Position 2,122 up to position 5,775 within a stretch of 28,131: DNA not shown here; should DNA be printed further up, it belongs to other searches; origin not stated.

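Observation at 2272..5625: Giant signal-peptide-bearing intrinsically disordered protein ending in four tandem zinc ribbons (8 CxxC) and a poly-Ala tail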

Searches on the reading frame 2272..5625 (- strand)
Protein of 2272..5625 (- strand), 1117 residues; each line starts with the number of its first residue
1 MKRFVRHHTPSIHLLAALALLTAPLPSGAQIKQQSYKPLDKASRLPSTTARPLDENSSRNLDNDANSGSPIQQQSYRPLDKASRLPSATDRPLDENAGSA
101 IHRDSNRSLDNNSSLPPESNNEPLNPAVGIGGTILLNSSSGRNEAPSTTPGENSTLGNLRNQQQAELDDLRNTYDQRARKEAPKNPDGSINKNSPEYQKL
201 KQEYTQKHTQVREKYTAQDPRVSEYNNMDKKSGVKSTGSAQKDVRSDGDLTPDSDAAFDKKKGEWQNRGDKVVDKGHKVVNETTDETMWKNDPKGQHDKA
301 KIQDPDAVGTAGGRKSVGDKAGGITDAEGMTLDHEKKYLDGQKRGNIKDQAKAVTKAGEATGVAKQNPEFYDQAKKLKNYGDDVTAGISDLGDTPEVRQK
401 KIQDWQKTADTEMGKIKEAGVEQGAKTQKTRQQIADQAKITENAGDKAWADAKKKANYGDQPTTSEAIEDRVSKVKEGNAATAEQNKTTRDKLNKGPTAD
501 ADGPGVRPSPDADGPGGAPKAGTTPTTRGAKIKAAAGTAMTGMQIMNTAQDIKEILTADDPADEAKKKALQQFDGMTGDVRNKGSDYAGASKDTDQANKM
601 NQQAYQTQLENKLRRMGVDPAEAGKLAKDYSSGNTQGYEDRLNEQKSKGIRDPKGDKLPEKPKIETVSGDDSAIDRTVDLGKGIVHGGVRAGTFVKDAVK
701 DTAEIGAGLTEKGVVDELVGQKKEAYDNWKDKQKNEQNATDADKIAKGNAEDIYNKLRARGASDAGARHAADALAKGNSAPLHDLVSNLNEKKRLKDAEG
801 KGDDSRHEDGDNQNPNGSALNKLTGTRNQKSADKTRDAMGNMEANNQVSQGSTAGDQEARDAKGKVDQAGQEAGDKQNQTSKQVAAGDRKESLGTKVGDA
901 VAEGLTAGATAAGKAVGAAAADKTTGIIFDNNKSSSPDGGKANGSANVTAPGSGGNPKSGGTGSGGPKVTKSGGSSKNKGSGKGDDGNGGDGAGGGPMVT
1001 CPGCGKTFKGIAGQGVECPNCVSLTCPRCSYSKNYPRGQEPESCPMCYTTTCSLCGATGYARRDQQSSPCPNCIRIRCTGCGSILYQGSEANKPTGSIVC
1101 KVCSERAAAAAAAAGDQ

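Call 6: search_protein_families(library=pfam, proteins=[window:2272-5625:-], max_evalue=0.1)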
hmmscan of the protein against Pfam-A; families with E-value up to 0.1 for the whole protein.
window:2272-5625:- (1117 aa): 1 family
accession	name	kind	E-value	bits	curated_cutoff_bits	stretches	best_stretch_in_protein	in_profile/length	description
PF00210.30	Ferritin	-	0.039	14.3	24.5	1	368-451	35-116/142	Ferritin-like domain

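Call 7: find_homologous_proteins(query=window:2272-5625:-)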
Query window:2272-5625:- (1117 aa): 9 proteins with E <= 0.001 among 8000 candidates.
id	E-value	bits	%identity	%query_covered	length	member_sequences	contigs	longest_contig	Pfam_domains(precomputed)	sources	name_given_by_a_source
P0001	0.0e+0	2464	100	100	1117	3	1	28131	-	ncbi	-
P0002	0.0e+0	1743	76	93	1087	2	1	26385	-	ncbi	-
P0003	0.0e+0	1307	61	78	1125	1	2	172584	-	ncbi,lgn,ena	-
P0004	2.6e-143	498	42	55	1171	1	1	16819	-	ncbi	-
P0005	1.1e-127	447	41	58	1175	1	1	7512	-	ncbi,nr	ncbi:MAG: hypothetical protein PHR35_14425, partial [Kiritimatiellae bacterium]|nr:hypothetical prot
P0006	1.6e-115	406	37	70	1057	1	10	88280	-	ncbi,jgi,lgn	jgi:hypothetical protein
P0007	1.2e-107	380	33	70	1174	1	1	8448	-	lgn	-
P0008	9.2e-102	361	37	70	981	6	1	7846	-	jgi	jgi:hypothetical protein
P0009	1.7e-67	247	43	33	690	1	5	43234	-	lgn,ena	-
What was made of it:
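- The window is a metagenome-type contig (call 7).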

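Call 11: search_protein_families(library=ncbifam, proteins=[window:2272-5625:-], max_evalue=0.1)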
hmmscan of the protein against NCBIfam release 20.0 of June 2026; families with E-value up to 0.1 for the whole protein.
window:2272-5625:- (1117 aa): 0 families

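Call 12: search_solved_structures(query=A1, max_evalue=1)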
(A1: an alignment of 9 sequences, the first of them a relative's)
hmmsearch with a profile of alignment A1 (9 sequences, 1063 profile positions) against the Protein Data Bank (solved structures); distinct sequences matched with E-value up to 1: 10.
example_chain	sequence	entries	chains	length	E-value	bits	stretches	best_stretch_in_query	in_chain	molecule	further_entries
2ct7_A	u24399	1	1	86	0.0088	17.6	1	954-1017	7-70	RING finger protein 31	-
3alr_A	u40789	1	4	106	0.084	14.4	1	946-1030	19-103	Nanos protein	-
7bml_A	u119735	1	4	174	0.19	13.2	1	597-719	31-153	Outer surface protein C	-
6sc5_A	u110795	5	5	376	0.2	13.1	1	951-1017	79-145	E3 ubiquitin-protein ligase RNF31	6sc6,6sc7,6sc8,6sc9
5edv_A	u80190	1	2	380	0.21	13.1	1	951-1017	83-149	E3 ubiquitin-protein ligase RNF31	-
7uj2_A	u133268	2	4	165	0.33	12.4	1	597-719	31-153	Outer surface protein C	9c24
7swl_A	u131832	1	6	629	0.46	11.9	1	512-606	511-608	Rix7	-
9k7y_A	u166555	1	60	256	0.47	11.9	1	486-581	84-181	Cage-i53-Zn1-HEHE-14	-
7bqr_A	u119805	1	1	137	0.61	11.5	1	653-737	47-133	Mussoc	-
1kv4_A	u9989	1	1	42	0.72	11.3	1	455-481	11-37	moricin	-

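Call 14: find_encoding_contigs(protein=P0003, flank=10000, max_places=2)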
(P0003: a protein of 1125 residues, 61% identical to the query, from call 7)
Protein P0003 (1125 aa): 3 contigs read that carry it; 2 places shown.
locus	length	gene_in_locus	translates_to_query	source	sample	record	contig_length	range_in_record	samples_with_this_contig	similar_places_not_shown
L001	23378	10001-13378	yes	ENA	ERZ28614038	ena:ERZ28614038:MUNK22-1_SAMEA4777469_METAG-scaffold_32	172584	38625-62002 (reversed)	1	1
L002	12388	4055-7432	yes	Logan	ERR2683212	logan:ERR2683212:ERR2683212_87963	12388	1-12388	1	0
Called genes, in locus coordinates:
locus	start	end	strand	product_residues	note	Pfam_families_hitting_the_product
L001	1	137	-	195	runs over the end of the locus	PF04011:LemA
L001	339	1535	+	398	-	PF13505:OMP_b-brl (faint), PF10082:BBP2_2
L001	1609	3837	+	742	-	PF02706:Wzz, PF13807:GNVR (weak), PF01656:CbiA (weak), PF10609:ParA, PF13614:AAA_31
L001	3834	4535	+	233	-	PF02563:Poly_export, PF22461:SLBB_2, PF10531:SLBB (weak)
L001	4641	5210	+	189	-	-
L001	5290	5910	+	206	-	-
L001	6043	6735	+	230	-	PF00814:TsaD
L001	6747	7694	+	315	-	PF13624:SurA_N_3, PF13145:Rotamase_2, PF13616:Rotamase_3, PF00639:Rotamase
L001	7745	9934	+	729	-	PF03783:CsgG, PF13036:LpoB (weak), PF16655:PhoD_N (faint), PF00041:fn3 (faint), PF16656:Pur_ac_phosph_N (faint), PF25788:Ig_Rha78A_N (faint)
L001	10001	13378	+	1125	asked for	-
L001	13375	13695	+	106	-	PF23991:DUF7310 (faint), PF10046:BLOC1_2 (weak)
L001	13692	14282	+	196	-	PF03783:CsgG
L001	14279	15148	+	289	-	-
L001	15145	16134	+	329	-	-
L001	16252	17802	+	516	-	PF13506:Glyco_transf_21, PF00535:Glycos_transf_2, PF13641:Glyco_tranf_2_3, PF13632:Glyco_trans_2_3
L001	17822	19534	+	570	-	-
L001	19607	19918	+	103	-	-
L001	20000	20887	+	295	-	PF02899:Phage_int_SAM_1, PF13495:Phage_int_SAM_4 (weak), PF00589:Phage_integrase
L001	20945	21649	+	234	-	PF14622:Ribonucleas_3_3, PF00636:Ribonuclease_3, PF00035:dsrm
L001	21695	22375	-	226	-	-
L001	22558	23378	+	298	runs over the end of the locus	PF00684:DnaJ_CXXCXGXG (faint), PF12773:DZR (weak), PF13240:Zn_Ribbon_1 (weak), PF13248:Zn_ribbon_3 (weak)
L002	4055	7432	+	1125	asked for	-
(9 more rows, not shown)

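Call 15: find_encoding_contigs(protein=P0006, flank=10000, max_places=2)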
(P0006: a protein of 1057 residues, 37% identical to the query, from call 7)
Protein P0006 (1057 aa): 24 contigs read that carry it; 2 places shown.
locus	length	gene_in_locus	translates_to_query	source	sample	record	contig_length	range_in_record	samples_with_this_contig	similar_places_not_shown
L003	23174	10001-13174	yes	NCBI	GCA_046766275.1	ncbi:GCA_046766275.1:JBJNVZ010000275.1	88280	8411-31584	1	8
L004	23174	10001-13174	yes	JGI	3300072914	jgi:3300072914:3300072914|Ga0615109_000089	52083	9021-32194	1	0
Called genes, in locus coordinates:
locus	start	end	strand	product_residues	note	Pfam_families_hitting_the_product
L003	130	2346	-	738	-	PF23139:OB_YrrC, PF14520:HHH_5 (faint), PF14490:HHH_RecD2, PF13245:AAA_19, PF13604:AAA_30, PF01443:Viral_helicase1 (weak), PF18335:SH3_13, PF13538:UvrD_C_2, +1 more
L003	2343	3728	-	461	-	PF01546:Peptidase_M20, PF07687:M20_dimer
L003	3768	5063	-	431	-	PF00349:Hexokinase_1, PF03727:Hexokinase_2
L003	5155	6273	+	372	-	PF01408:GFO_IDH_MocA, PF02894:GFO_IDH_MocA_C, PF22725:GFO_IDH_MocA_C3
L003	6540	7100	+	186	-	-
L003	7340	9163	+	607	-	PF03783:CsgG, PF00041:fn3 (faint)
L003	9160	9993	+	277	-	-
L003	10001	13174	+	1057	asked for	-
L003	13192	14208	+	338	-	-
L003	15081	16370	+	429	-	PF04165:DUF401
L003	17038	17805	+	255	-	PF01694:Rhomboid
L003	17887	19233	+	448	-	PF00041:fn3 (faint)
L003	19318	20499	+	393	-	PF20583:DUF6786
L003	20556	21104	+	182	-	PF02915:Rubrerythrin, PF21349:RUBY_RBDX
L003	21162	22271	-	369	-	PF01625:PMSR, PF01641:SelR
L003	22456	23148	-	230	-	PF00702:Hydrolase, PF13419:HAD_2, PF13242:Hydrolase_like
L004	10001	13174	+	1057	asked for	-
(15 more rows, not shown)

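Call 37: search_protein_representatives(alignment_id=A1)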
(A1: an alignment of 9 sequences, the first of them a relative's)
Query: 9 sequences, 1063 profile positions. Proteins with E-value up to 0.001 (for the whole library): 373; up to 1e-10: 273; up to 1e-30: 87. The best 150 are listed.
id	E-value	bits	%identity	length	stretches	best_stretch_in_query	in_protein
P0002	0.0e+00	1482.8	-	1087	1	9-1062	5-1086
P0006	0.0e+00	1307.3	-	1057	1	1-1027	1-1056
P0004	0.0e+00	1302.1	-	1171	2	49-712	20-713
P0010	2.1e-273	926.9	-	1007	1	1-986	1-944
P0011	2.2e-266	903.7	-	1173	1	67-1059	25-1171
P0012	5.1e-245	832.9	-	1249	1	59-931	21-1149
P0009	3.2e-212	724.3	-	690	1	1-646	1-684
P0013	5.7e-160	551.3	-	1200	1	58-750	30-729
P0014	7.8e-148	511.2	-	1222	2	355-1060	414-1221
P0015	5.6e-143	495.1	-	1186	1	411-1058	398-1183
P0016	1.4e-106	374.6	-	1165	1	405-1026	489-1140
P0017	1.3e-95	338.2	-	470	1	560-1005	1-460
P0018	6.9e-95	335.9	-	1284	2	64-454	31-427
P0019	1.7e-92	328.0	-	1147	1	323-1021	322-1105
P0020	5.4e-88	313.0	-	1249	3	66-483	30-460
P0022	4.2e-84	300.1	-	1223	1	327-956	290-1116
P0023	6.5e-81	289.6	-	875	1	67-909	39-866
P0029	1.5e-67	245.3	-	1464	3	210-620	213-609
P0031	3.9e-65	237.3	-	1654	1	59-497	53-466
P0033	1.5e-62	228.7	-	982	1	426-1007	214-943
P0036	5.4e-59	217.0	-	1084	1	58-410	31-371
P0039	2.2e-55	205.1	-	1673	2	59-453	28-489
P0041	2.0e-53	198.5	-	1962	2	69-341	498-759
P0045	1.9e-48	182.1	-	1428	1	65-417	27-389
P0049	2.3e-47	178.5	-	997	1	65-434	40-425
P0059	2.5e-42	161.8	-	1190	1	66-699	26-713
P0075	9.1e-36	140.1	-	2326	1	67-405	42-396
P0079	6.2e-35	137.4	-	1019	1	58-359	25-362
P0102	8.0e-29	117.1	-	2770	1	69-353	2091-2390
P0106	1.5e-28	116.2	-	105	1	960-1058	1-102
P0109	1.9e-28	115.9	-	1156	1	58-354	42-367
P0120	2.0e-26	109.2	-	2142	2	52-948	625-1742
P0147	1.5e-23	99.7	-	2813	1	640-973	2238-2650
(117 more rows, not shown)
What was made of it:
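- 373 representative clusters score E<=1e-3 and 273 score E<=1e-10 (call 37).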

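Call 39: list_cluster_members(proteins=[P0010, P0012, P0013, P0018, P0029, P0031, P0036, P0041, P0075, P0102])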
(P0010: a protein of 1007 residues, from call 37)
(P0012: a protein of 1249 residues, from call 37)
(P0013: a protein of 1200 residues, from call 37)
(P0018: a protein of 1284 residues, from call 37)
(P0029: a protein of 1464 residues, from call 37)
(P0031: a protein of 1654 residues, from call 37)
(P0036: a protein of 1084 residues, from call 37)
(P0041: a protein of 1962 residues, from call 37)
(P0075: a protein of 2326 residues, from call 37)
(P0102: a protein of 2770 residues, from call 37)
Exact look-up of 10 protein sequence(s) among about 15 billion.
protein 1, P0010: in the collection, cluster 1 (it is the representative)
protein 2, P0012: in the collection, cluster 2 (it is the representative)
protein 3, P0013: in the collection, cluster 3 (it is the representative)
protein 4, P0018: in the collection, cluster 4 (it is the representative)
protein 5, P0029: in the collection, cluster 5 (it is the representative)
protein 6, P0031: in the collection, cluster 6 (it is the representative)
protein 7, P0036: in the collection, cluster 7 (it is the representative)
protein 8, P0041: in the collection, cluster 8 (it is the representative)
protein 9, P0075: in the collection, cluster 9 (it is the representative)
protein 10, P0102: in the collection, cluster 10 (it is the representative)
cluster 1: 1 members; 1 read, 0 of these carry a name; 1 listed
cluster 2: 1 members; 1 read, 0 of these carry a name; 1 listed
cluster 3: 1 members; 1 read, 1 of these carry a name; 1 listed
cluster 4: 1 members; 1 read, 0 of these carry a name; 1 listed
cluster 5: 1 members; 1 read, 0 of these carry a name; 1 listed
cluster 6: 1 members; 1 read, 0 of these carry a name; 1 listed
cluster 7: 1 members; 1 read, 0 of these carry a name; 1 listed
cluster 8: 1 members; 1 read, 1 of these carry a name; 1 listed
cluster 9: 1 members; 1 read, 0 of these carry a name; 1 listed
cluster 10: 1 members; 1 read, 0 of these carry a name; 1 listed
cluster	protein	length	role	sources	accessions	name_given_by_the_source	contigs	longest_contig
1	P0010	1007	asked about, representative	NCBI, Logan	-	-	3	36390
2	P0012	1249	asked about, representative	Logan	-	-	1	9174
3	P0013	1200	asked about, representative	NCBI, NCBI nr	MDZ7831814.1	MAG: hypothetical protein U5L07_08700 [Desulfobacterales bacterium] | hypothetical protein [Desulfobacterales bacterium]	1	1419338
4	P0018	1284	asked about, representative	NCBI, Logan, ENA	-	-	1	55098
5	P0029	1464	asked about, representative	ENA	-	-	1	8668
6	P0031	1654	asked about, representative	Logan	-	-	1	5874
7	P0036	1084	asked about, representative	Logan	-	-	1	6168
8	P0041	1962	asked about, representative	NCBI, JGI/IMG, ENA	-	hypothetical protein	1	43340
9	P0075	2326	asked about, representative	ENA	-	-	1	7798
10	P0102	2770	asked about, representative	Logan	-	-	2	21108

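Call 42: search_protein_families(library=pfam, proteins=[P0102, P0147, P0041, P0013], max_evalue=0.001)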
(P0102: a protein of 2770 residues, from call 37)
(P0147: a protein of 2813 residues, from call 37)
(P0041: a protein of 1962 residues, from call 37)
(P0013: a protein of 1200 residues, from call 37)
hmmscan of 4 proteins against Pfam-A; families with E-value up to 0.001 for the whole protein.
P0102 (2770 aa): 9 families
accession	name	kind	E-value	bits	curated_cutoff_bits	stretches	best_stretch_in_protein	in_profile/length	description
PF13620.12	CarboxypepD_reg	-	2.9e-24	85.7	32.3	2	114-186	2-70/82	Carboxypeptidase regulatory-like domain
PF17957.7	Big_7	-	2.7e-14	54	24.1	1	1663-1726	1-70/70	Bacterial Ig domain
PF13715.12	CarbopepD_reg_2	-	1.7e-08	34.8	32.2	0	114-187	1-66/88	CarboxypepD_reg-like domain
PF14559.12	TPR_19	-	1.5e-06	28.8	25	1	1936-1987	5-53/68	Tetratricopeptide repeat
PF07705.17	CARDB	-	1.1e-05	26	22.7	1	1547-1650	2-99/101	CARDB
PF04151.21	PPC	-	2.9e-05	25.3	25.9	0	328-392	3-69/70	Bacterial pre-peptidase C-terminal domain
PF09430.16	EMC7_beta-sandw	-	0.00015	22.4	26.6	0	129-198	9-74/122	ER membrane protein complex subunit 7, beta-sandwich domain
PF00801.26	PKD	-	0.00021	21.7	23.5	0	1714-1735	51-72/80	PKD domain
PF18911.6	PKD_4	-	0.00052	20.4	27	0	913-938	51-76/85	PKD domain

P0147 (2813 aa): 0 families

P0041 (1962 aa): 0 families

P0013 (1200 aa): 3 families
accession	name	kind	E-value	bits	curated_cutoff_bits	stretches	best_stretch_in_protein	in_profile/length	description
PF01683.23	EB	-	7.1e-07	29.6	24.3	1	829-866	1-40/52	EB module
PF04706.18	Dickkopf_N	-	4e-06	27.5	25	1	925-946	30-51/51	Dickkopf N-terminal cysteine-rich region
PF23416.1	DUF7107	-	5.4e-05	23.9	24.6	0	927-950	1-24/48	Domain of unknown function (DUF7107)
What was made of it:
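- One relative fuses the N module to extracellular-type domains (call 42). One relative fuses the N module to cell-surface-type domains (call 42).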

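Call 49: find_encoding_contigs(protein=P0013, flank=8000, max_places=1)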
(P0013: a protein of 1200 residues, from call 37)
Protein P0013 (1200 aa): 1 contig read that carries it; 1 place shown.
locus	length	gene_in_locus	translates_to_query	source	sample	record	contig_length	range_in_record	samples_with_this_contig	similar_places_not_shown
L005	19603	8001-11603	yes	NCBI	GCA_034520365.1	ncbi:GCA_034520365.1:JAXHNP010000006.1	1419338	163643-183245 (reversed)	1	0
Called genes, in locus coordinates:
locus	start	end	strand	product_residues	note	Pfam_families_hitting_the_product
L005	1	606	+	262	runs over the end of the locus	PF12146:Hydrolase_4, PF00561:Abhydrolase_1, PF12697:Abhydrolase_6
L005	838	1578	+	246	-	PF03783:CsgG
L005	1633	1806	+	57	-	-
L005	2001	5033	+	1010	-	PF04706:Dickkopf_N (faint)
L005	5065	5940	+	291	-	-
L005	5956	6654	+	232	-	PF03783:CsgG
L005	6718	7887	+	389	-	-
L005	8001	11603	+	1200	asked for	PF04706:Dickkopf_N (faint), PF01683:EB (faint)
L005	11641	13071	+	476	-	PF02321:OEP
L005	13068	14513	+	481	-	PF25990:Beta-barrel_YknX, PF26002:Beta-barrel_AprE (weak), PF25954:Beta-barrel_RND_2 (weak), PF25989:YknX_C (weak)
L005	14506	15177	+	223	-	PF00005:ABC_tran, PF02463:SMC_N (faint), PF13304:AAA_21 (faint)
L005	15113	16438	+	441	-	PF12704:MacB_PCD, PF02687:FtsX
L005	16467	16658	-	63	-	-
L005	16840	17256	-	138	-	PF04020:Phage_holin_4_2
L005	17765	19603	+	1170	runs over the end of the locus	PF00092:VWA, PF13519:VWA_2, PF13768:VWA_3, PF22352:K319L-like_PKD, PF00801:PKD (weak), PF18911:PKD_4, PF13505:OMP_b-brl, PF00691:OmpA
